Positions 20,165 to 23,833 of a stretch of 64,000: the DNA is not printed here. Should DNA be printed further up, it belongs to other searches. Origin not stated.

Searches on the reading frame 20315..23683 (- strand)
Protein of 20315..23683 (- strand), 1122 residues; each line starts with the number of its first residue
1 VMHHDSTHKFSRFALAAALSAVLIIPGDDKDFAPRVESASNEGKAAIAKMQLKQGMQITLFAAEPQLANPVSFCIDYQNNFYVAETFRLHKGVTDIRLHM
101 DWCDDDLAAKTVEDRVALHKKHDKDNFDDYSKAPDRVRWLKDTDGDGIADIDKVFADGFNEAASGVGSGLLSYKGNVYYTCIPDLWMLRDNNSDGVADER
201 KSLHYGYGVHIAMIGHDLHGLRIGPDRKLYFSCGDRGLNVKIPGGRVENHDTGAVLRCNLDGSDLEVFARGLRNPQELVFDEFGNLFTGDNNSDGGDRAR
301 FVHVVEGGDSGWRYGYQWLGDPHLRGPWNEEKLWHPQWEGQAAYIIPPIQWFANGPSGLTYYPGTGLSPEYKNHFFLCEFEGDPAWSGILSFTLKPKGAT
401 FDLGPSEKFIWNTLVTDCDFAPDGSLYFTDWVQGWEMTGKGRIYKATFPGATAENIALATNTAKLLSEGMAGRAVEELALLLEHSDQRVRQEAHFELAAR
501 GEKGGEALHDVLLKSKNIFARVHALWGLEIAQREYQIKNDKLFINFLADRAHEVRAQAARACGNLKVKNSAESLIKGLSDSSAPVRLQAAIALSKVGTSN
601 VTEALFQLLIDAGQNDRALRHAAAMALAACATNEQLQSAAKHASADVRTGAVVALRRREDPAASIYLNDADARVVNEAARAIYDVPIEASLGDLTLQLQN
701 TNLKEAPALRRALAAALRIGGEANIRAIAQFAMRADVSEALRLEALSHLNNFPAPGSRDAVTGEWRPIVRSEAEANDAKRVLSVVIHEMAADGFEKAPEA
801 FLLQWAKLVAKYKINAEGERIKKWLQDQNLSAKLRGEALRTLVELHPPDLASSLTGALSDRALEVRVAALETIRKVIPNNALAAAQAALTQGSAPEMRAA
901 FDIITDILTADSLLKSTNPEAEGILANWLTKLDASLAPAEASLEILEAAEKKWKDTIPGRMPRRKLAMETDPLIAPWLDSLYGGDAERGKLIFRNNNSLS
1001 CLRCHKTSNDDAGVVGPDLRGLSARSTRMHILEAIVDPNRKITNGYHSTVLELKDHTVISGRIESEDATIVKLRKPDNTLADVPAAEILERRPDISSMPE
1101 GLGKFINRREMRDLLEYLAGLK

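Call 96: search_protein_families(library=pfam, proteins=[window:20315-23683:-], max_evalue=0.00001)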
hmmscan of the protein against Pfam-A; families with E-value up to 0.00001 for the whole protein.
window:20315-23683:- (1122 aa): 6 families
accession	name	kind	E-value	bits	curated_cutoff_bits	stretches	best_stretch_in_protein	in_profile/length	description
PF23500.1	DUF7133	-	2e-34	120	27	1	44-432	3-348/385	Domain of unknown function (DUF7133)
PF13646.12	HEAT_2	-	1.6e-19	70.4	27.7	1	543-628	4-88/88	HEAT repeats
PF13513.12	HEAT_EZ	-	1.6e-08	35.3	27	0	572-595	31-54/55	HEAT-like repeat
PF02985.28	HEAT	-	2.9e-07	30.5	23.5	0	574-596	5-27/31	HEAT repeat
PF07995.17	GSDH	-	2.2e-06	27.7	25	1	219-381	117-279/332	Glucose / Sorbosone dehydrogenase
PF12717.13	Cnd1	-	7.1e-06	26.6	26.4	0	554-598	2-49/162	non-SMC mitotic condensation complex subunit 1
